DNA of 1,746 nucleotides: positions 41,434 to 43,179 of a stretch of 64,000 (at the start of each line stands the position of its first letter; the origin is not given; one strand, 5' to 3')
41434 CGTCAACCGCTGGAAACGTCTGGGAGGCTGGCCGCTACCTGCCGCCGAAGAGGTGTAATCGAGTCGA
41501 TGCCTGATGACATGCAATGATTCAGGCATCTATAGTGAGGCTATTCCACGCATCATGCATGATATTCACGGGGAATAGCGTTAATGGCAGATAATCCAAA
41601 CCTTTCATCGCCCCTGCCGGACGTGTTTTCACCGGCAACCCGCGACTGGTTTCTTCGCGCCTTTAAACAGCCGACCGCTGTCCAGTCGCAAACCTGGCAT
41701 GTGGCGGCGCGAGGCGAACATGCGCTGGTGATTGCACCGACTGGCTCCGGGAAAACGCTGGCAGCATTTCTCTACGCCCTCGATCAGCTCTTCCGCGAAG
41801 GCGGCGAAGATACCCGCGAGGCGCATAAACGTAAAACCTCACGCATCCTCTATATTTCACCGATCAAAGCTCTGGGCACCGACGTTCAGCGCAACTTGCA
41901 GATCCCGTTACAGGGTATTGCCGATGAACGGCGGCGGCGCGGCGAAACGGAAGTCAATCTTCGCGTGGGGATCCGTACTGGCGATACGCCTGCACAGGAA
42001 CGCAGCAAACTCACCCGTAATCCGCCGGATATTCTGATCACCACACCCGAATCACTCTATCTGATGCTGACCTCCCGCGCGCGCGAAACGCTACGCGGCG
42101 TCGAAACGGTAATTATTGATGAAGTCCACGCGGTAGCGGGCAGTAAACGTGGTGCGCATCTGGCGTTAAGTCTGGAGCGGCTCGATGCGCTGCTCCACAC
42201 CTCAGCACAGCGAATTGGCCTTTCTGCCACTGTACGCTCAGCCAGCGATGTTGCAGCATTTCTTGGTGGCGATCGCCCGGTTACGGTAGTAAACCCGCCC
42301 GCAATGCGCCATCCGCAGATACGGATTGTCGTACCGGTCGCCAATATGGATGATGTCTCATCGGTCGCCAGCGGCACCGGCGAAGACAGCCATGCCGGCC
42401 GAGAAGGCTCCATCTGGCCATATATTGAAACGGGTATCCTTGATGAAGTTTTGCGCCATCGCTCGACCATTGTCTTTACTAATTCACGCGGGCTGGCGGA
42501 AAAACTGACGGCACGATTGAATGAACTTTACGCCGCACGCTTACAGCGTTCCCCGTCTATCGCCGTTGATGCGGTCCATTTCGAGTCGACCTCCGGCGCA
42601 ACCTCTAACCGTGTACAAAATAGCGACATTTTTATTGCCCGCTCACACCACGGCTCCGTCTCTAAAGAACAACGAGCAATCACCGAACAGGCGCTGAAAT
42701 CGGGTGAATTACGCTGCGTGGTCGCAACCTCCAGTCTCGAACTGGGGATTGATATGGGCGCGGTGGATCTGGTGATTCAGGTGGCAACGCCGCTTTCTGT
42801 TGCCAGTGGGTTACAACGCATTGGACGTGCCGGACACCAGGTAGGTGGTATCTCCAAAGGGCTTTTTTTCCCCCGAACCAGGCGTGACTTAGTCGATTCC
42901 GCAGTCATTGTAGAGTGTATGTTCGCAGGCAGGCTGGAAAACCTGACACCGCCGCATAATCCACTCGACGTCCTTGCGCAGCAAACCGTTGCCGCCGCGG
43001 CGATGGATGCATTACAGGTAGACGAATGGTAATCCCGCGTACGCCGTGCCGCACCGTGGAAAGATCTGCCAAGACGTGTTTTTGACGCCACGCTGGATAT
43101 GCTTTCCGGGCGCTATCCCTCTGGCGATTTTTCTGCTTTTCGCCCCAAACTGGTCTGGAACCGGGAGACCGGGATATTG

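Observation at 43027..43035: In-frame premature stop (TAA) in lhr, independent of the prophage truncation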

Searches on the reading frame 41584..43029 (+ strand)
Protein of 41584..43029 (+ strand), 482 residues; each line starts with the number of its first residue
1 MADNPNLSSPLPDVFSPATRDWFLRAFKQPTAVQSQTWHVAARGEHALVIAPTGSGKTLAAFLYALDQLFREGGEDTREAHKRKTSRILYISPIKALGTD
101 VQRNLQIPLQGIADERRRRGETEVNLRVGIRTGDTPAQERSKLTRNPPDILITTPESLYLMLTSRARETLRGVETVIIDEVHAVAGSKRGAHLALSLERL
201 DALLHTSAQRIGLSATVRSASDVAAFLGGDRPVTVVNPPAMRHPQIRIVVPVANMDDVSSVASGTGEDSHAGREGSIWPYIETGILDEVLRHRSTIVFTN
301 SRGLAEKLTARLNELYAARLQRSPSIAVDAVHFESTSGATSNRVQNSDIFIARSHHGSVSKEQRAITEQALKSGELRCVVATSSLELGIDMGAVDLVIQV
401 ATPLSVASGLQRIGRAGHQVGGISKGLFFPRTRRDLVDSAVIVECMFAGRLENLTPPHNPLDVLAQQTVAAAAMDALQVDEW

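Call 12: list_cluster_members(proteins=[window:41584-43029:+, window:43099-45294:+, L002:6585-11198:+])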
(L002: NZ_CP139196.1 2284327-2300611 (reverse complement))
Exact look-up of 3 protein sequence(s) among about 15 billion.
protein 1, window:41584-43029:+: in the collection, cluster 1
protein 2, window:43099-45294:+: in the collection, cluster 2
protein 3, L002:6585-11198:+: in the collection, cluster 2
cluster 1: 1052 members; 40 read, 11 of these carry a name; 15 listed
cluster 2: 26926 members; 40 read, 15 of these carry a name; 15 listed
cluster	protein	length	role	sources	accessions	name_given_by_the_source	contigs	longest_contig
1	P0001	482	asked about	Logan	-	-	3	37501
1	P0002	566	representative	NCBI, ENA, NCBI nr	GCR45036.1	ATP-dependent helicase [Escherichia coli]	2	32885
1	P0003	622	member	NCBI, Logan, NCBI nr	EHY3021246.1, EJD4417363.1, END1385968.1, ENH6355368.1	DEAD/DEAH box helicase [Shigella boydii]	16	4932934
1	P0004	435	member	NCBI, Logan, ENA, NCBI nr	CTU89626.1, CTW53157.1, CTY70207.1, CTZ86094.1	ATP-dependent helicase [Escherichia coli]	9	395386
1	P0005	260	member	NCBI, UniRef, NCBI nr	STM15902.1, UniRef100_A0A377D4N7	ATP-dependent helicase [Escherichia coli] | ATP-dependent helicase n=1 Tax=Escherichia coli TaxID=562 RepID=A0A377D4N7_ECOLX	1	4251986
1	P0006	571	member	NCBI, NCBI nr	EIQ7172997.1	DEAD/DEAH box helicase, partial [Escherichia coli] | DEAD/DEAH box helicase [Escherichia coli]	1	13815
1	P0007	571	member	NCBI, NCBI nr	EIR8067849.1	DEAD/DEAH box helicase, partial [Escherichia coli] | DEAD/DEAH box helicase [Escherichia coli]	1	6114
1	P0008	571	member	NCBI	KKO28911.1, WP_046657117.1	ATP-dependent helicase, partial [Escherichia coli]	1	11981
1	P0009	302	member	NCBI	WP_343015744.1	DEAD/DEAH box helicase, partial [Escherichia coli]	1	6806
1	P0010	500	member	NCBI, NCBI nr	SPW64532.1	ATP-dependent helicase [Escherichia coli]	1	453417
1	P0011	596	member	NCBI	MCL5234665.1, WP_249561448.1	DEAD/DEAH box helicase, partial [Escherichia coli]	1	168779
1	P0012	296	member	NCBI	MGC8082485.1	DEAD/DEAH box helicase, partial [Escherichia coli]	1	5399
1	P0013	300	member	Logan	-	-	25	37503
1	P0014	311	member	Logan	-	-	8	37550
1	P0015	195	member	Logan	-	-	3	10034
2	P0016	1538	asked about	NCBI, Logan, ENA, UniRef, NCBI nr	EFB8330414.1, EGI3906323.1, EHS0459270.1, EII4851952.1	TPA: ATP-dependent helicase [Escherichia coli] | ATP-dependent helicase n=1 Tax=Escherichia coli TaxID=562 RepID=UPI000984FE5F | ATP-dependent helicase [Escherichia coli]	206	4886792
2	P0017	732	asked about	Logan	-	-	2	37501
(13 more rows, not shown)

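Call 13: find_encoding_contigs(protein=P0001, flank=6000, max_places=10)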
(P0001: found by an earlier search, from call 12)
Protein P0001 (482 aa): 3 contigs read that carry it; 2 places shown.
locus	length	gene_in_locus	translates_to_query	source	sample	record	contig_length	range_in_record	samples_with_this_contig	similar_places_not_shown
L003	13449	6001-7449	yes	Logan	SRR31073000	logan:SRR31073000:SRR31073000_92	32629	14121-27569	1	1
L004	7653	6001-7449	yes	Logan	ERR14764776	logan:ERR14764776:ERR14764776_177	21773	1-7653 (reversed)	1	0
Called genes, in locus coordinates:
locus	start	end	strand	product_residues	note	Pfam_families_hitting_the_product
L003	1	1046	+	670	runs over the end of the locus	PF04632:FUSC, PF13515:FUSC_2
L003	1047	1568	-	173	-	PF00080:Sod_Cu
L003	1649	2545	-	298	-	PF00248:Aldo_ket_red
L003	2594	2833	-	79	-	PF06945:DUF1289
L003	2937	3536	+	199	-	PF00440:TetR_N, PF16925:TetR_C_13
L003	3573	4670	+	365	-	PF00724:Oxidored_FMN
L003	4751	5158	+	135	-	PF00903:Glyoxalase, PF13669:Glyoxalase_4, PF21701:GLOD4_C (weak)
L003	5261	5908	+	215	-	PF00929:RNase_T, PF16473:Rv2179c-like (weak)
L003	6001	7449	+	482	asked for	PF00270:DEAD, PF04851:ResIII, PF00271:Helicase_C, PF19306:WHD_Lhr (weak)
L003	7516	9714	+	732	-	PF19306:WHD_Lhr, PF08494:DEAD_assoc, PF06224:AlkZ-like (faint), PF23236:WHD_2nd_Lhr, PF23235:WHD_3rd_Lhr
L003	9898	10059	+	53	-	-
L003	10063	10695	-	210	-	-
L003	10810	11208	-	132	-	PF08765:Mor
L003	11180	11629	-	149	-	PF06252:GemA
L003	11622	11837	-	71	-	-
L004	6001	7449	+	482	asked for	PF00270:DEAD, PF04851:ResIII, PF00271:Helicase_C, PF19306:WHD_Lhr (weak)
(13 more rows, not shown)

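Call 14: find_encoding_contigs(protein=P0017, flank=6000, max_places=10)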
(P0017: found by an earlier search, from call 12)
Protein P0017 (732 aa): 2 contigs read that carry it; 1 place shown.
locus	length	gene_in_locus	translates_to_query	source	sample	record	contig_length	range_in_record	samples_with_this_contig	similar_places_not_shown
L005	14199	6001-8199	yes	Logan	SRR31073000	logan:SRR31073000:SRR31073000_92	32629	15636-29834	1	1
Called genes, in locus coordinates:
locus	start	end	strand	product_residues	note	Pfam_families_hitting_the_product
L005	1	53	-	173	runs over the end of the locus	PF00080:Sod_Cu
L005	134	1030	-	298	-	PF00248:Aldo_ket_red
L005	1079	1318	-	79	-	PF06945:DUF1289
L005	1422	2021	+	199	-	PF00440:TetR_N, PF16925:TetR_C_13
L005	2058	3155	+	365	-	PF00724:Oxidored_FMN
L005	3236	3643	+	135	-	PF00903:Glyoxalase, PF13669:Glyoxalase_4, PF21701:GLOD4_C (weak)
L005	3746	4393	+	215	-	PF00929:RNase_T, PF16473:Rv2179c-like (weak)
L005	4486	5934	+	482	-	PF00270:DEAD, PF04851:ResIII, PF00271:Helicase_C, PF19306:WHD_Lhr (weak)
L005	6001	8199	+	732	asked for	PF19306:WHD_Lhr, PF08494:DEAD_assoc, PF06224:AlkZ-like (faint), PF23236:WHD_2nd_Lhr, PF23235:WHD_3rd_Lhr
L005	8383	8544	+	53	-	-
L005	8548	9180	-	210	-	-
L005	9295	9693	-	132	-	PF08765:Mor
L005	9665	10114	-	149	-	PF06252:GemA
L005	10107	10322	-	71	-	-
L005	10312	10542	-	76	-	-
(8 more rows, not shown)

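Call 20: search_protein_families(library=pfam, proteins=[P0016, P0001, P0017])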
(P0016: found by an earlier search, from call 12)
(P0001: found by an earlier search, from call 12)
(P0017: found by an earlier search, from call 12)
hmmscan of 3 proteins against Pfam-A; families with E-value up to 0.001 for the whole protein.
P0016 (1538 aa): 8 families
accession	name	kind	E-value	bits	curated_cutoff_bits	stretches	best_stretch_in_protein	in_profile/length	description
PF08494.16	DEAD_assoc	-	3.8e-61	206.7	23.5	1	679-867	1-191/191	DEAD/H associated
PF19306.5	WH_Lhr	-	1.5e-47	161.5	27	1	446-616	3-167/168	Large helicase-related protein, winged helix domain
PF00270.35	DEAD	-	5.5e-32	111.2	26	1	31-218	1-161/167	DEAD/DEAH box helicase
PF23234.1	WH4_Lhr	-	1.4e-28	98.8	27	1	1334-1416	3-85/87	Large helicase-related protein, winged-helix domain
PF23235.1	WH3_Lhr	-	8.1e-28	97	27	1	1130-1206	18-94/95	Large helicase-related protein, winged-helix domain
PF23236.1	WH2_Lhr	-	2e-19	70.5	27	1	912-1016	1-102/105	Large helicase-related protein, winged-helix domain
PF00271.37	Helicase_C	-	1.1e-13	51.8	23.5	1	349-417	39-107/110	Helicase conserved C-terminal domain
PF04851.21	ResIII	-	4.6e-09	36.8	22.5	1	29-217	8-162/164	Type III restriction enzyme, res subunit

P0001 (482 aa): 4 families
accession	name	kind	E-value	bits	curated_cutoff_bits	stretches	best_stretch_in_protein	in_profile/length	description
PF00270.35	DEAD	-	2.9e-33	115.4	26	1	31-218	1-161/167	DEAD/DEAH box helicase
PF00271.37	Helicase_C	-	4.7e-15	56.2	23.5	1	349-417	39-107/110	Helicase conserved C-terminal domain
PF04851.21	ResIII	-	4.3e-10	40.2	22.5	1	29-217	8-162/164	Type III restriction enzyme, res subunit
PF19306.5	WH_Lhr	-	8.5e-07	28.9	27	1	446-482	3-39/168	Large helicase-related protein, winged helix domain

P0017 (732 aa): 5 families
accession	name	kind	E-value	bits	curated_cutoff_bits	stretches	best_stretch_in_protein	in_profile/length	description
PF08494.16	DEAD_assoc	-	1.4e-61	208.2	23.5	1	174-362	1-191/191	DEAD/H associated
PF23235.1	WH3_Lhr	-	5.4e-28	97.6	27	1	625-701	18-94/95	Large helicase-related protein, winged-helix domain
PF19306.5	WH_Lhr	-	2.5e-25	89.2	27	1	1-111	63-167/168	Large helicase-related protein, winged helix domain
PF23236.1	WH2_Lhr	-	1.2e-19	71.2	27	1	407-511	1-102/105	Large helicase-related protein, winged-helix domain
PF06224.18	AlkZ-like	-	5.1e-05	23.5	25.9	0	422-603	78-245/329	DNA glycosylase AlkZ-like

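Call 21: search_solved_structures(query=P0016, max_evalue=1e-10)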
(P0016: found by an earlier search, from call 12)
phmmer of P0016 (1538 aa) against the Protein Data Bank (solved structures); distinct sequences matched with E-value up to 1e-10: 21.
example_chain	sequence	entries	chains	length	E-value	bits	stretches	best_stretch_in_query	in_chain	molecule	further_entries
7lhl_A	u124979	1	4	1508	0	1393.4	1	10-1478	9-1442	ATP-dependent DNA helicase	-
5v9x_A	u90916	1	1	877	5.9e-294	981.6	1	10-876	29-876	ATP-dependent DNA helicase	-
7zpq_CA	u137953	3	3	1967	1.4e-19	72.3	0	31-399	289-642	SLH1 isoform 1 | RQC trigger complex helicase SLH1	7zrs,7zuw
9b15_A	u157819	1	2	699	3.6e-17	64.4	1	106-418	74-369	ATP-dependent DNA helicase Hel308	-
8alz_B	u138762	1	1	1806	3.5e-16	61.1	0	26-229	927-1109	Activating signal cointegrator 1 complex subunit 3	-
2p6r_A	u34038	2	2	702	9.4e-16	59.7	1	106-399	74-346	afUHEL308 HELICASE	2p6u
2zj2_A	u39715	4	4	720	4.1e-15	57.5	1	43-401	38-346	Putative ski2-type helicase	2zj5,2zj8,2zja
6qdv_B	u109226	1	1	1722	7.5e-15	56.7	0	31-398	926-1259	U5 small nuclear ribonucleoprotein 200 kDa helicase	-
4f91_B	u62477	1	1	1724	7.5e-15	56.7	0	31-398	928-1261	U5 small nuclear ribonucleoprotein 200 kDa helicase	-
4f92_B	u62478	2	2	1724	7.6e-15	56.7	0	31-398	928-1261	U5 small nuclear ribonucleoprotein 200 kDa helicase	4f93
5urj_A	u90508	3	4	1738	7.7e-15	56.6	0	31-398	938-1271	U5 small nuclear ribonucleoprotein 200 kDa helicase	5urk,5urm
4kit_B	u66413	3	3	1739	7.8e-15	56.6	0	31-398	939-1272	U5 small nuclear ribonucleoprotein 200 kDa helicase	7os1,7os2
6s8q_B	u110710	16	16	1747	7.9e-15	56.6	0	31-398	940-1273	U5 small nuclear ribonucleoprotein 200 kDa helicase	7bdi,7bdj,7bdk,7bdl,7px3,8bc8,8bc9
6s9i_B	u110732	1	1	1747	1.3e-14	55.9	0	31-398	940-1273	U5 small nuclear ribonucleoprotein 200 kDa helicase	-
3jcr_C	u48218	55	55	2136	1.7e-14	55.5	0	31-398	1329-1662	hBrr2 | U5 small nuclear ribonucleoprotein 200 kDa helicase | Brr2, U5 small nuclear ribonucleoprotein 200 kDa helicase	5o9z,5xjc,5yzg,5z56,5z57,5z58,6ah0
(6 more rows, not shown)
